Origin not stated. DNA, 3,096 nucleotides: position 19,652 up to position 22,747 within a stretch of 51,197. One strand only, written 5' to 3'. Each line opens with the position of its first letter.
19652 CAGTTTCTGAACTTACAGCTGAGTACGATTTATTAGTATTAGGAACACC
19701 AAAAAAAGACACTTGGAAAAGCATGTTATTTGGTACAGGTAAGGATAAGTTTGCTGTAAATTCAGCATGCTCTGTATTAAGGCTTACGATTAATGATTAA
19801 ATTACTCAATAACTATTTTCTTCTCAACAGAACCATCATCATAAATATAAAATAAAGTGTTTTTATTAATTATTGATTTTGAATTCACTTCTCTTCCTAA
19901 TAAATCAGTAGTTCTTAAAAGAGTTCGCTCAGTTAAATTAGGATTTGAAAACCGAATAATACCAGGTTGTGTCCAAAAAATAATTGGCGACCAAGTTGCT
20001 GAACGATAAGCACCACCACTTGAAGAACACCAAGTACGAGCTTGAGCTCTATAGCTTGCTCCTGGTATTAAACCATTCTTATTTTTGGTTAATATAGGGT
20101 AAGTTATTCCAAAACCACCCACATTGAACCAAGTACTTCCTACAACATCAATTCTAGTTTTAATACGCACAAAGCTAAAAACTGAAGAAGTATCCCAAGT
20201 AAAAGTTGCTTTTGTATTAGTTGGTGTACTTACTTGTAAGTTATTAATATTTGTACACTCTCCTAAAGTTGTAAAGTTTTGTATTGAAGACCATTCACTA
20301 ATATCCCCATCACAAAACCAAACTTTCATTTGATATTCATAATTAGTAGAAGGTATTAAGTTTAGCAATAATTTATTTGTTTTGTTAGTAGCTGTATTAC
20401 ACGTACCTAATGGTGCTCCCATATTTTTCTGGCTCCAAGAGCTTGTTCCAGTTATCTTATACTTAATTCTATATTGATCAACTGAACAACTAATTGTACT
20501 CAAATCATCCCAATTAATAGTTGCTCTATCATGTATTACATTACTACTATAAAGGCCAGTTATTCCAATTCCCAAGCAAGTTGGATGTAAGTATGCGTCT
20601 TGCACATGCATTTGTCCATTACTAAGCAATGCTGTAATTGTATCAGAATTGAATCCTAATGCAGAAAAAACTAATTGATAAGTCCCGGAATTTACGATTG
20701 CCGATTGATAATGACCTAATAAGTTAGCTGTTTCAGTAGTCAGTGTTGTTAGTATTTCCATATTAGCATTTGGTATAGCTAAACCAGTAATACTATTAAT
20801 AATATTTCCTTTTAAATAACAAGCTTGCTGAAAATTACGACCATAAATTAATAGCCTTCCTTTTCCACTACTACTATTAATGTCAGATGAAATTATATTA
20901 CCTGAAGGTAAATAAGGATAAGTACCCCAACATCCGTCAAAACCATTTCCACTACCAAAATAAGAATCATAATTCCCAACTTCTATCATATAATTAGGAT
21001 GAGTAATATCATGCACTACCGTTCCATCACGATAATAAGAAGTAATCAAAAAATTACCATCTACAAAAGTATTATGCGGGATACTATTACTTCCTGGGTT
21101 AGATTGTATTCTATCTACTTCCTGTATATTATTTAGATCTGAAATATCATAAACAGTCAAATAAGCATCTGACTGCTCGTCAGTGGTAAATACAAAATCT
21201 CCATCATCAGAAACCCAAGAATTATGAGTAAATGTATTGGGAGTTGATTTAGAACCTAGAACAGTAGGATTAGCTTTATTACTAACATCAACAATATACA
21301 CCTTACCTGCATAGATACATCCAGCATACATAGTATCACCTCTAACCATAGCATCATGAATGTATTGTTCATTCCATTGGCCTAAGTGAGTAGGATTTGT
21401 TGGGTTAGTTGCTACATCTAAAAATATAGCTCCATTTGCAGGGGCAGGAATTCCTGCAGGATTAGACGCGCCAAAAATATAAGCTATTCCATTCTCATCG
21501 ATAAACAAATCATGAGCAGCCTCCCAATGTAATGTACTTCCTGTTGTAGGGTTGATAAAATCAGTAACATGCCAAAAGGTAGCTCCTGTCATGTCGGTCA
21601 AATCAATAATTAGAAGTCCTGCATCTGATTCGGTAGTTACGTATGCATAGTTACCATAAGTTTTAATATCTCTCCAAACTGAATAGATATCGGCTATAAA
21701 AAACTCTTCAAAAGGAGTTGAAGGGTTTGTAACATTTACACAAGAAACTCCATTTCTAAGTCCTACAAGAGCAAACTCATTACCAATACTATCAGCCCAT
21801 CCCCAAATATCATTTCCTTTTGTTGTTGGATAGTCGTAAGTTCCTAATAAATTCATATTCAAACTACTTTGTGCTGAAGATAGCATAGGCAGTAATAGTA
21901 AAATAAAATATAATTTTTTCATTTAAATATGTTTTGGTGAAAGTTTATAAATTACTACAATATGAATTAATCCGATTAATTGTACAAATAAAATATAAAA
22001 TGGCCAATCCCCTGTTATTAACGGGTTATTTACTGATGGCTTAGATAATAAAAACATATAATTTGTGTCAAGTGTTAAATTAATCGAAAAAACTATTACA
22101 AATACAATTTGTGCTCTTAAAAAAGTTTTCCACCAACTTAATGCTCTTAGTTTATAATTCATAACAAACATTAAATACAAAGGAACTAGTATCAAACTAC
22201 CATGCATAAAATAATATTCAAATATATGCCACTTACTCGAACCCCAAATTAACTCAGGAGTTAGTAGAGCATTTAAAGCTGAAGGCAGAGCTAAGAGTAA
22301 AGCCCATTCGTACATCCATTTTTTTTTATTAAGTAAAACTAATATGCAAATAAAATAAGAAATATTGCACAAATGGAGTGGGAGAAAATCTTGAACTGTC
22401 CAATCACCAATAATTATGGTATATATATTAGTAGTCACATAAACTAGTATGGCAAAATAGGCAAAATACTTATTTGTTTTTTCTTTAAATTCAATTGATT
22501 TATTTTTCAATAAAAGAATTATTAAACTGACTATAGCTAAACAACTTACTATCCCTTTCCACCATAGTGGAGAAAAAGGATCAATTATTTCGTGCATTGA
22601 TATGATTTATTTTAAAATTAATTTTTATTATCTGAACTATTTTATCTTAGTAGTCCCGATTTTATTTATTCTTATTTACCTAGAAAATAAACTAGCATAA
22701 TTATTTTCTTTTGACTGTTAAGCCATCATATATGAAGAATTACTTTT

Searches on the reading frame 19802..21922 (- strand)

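Call 14: search_protein_families(library=pfam, proteins=[window:19802-21922:-], max_evalue=0.001)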
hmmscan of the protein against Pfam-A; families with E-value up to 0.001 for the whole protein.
window:19802-21922:- (706 aa): 3 families
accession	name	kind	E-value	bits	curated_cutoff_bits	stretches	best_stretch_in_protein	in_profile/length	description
PF08309.17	LVIVD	-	2.3e-12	46.5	20.2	0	84-109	5-29/42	LVIVD repeat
PF13715.12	CarbopepD_reg_2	-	6.7e-07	29.7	32.2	1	370-439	1-70/88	CarboxypepD_reg-like domain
PF13620.12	CarboxypepD_reg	-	1.2e-06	29.2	32.3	1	370-441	2-77/82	Carboxypeptidase regulatory-like domain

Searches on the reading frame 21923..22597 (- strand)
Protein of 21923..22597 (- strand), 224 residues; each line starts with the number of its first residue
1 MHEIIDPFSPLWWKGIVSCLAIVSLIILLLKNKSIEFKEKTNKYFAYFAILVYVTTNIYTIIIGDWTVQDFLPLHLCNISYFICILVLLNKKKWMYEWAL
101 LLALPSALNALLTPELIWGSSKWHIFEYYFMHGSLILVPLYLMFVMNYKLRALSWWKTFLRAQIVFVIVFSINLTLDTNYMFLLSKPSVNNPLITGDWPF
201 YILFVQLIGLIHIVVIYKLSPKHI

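Call 14: search_protein_families(library=pfam, proteins=[window:21923-22597:-], max_evalue=0.001)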
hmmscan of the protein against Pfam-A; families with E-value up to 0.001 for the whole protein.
window:21923-22597:- (224 aa): 1 family
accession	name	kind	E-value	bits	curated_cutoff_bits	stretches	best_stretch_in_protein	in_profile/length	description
PF14808.11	TMEM164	-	3.3e-41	141.6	25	1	12-217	6-217/217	TMEM164 family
